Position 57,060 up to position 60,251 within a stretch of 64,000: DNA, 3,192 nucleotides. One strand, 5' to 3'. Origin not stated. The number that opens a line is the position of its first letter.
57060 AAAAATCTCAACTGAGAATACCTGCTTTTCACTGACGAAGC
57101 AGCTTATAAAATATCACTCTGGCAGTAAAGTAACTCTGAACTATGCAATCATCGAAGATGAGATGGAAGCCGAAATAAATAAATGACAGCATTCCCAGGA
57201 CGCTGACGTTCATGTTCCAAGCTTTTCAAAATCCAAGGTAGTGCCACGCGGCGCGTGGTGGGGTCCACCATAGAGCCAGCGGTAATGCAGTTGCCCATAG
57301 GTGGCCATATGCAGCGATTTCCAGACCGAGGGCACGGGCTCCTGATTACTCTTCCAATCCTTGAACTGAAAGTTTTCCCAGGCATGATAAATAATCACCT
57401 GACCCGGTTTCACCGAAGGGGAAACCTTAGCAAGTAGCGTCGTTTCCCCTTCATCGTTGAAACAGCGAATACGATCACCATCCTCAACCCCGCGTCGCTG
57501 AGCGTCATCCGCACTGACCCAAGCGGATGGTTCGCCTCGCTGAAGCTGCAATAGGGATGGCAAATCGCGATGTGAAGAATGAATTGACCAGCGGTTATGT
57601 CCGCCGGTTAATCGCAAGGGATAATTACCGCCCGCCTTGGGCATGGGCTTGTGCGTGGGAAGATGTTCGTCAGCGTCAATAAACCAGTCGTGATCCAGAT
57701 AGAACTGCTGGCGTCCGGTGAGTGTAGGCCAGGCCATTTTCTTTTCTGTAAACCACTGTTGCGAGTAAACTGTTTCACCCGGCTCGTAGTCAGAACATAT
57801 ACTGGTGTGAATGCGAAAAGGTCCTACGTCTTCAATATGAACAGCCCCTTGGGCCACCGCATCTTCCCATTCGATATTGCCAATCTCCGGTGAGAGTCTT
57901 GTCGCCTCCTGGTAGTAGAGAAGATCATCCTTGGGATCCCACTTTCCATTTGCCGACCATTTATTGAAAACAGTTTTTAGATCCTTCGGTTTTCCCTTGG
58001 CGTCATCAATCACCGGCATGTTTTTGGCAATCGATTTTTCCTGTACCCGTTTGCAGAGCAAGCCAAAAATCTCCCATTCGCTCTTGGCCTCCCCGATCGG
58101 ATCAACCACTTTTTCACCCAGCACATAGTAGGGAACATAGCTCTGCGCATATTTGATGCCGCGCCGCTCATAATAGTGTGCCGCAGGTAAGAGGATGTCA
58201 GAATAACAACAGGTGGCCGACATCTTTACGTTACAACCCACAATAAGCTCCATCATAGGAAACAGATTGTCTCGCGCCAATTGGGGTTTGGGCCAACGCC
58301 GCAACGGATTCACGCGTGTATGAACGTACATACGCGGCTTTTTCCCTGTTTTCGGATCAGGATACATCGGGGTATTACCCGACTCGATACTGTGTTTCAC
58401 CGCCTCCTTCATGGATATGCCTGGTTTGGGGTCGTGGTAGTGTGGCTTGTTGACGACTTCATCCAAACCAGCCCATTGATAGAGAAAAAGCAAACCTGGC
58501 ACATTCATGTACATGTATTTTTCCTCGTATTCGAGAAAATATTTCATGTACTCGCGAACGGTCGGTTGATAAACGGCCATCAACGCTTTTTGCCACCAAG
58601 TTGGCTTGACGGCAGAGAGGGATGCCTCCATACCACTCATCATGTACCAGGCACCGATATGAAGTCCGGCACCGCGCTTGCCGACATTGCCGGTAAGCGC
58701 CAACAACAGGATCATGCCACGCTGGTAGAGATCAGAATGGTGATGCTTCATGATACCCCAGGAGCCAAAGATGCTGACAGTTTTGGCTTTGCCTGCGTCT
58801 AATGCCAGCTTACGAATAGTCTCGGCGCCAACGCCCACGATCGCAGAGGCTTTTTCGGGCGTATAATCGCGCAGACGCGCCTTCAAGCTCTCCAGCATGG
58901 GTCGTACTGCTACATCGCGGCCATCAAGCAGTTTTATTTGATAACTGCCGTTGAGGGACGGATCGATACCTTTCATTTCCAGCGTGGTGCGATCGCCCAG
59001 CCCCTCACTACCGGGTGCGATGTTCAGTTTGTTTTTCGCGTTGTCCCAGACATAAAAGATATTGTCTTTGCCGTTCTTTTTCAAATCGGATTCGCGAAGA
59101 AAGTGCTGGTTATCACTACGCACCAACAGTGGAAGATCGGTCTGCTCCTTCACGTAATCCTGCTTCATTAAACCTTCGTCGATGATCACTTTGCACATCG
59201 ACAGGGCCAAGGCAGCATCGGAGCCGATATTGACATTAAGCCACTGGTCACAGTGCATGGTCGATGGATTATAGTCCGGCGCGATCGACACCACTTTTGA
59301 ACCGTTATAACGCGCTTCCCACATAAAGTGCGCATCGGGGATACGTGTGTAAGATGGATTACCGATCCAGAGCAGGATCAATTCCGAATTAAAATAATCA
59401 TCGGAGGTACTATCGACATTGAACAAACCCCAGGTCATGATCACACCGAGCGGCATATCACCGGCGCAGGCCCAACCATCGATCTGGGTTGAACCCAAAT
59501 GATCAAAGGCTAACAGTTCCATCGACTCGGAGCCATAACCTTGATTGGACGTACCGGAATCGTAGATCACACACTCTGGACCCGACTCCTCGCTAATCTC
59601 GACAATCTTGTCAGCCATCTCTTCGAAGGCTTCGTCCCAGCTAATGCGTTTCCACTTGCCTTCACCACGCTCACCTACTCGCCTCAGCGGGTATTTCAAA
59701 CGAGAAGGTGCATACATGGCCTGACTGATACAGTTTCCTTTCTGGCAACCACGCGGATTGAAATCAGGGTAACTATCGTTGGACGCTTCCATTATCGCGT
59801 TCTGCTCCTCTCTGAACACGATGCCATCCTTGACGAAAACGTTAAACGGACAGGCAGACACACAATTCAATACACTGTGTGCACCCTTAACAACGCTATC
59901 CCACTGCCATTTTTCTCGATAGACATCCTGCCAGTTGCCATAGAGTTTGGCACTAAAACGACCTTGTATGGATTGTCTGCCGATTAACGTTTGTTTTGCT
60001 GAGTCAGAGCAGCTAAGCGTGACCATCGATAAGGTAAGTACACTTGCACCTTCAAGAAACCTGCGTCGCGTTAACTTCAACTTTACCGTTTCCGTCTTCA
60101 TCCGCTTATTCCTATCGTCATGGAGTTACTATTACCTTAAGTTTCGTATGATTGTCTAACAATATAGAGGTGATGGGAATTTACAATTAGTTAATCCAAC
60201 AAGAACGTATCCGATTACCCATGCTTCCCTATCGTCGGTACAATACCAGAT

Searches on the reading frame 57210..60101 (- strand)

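Call 20: search_protein_families(library=ncbifam, proteins=[window:57210-60101:-], max_evalue=0.00001)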
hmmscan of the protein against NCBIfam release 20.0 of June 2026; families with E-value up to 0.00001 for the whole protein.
window:57210-60101:- (963 aa): 23 families
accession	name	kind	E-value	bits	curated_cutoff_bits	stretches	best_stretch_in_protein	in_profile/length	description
TIGR03479.1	DMSO_red_II_alp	subfamily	2.9e-268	892.7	984.75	1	12-958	1-912/913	molybdopterin-dependent oxidoreductase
NF042978.1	EthbenzDh_ebdA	equivalog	2.5e-182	608.1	2000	1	11-950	20-965/977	ethylbenzene dehydrogenase subunit alpha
TIGR01580.1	narG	equivalog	1e-90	304.9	1084.15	4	144-341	151-361/1235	nitrate reductase subunit alpha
TIGR02166.1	dmsA_ynfE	subfamily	3e-78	263.7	777.7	4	66-318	39-296/794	DMSO/selenate family reductase complex A subunit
NF041884.1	selenate_YnfF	exception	1.4e-58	198.5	1650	3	59-318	39-296/798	selenate/tellurate reductase subunit YnfF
NF041885.1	selenate_YnfE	exception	1.5e-56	191.7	1675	3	65-318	43-303/805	selenate/tellurate reductase subunit YnfE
NF012032.0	PRK15488.1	equivalog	7.2e-55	186.3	694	2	80-320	51-280/759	thiosulfate reductase PhsA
NF011566.1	PRK14990.1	exception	2.7e-54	184.4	1600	3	70-318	58-316/814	dimethylsulfoxide reductase subunit A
TIGR01591.1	Fdh-alpha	equivalog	2.1e-51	174.8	666.25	2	80-321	6-238/672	formate dehydrogenase subunit alpha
TIGR00509.1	bisC_fam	subfamily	5.8e-35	120.7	1017.55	4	616-718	439-536/772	molybdopterin guanine dinucleotide-containing S/N-oxide reductase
NF011682.0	PRK15102.1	equivalog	1.5e-31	109.3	909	2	590-691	472-574/829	trimethylamine-N-oxide reductase TorA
TIGR02164.1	torA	equivalog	4.1e-30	104.6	1465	2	590-696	468-575/824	trimethylamine-N-oxide reductase TorA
NF047855.1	AssmNtatRedNasC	equivalog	8.2e-29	100.4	1100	1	104-322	47-264/708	assimilatory nitrate reductase catalytic subunit NasC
NF010055.0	PRK13532.1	equivalog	8.6e-24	83.8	904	1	97-479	59-405/830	nitrate reductase catalytic subunit NapA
TIGR01706.1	NAPA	equivalog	1.2e-22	80.1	930.55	2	93-479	55-405/830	periplasmic nitrate reductase subunit alpha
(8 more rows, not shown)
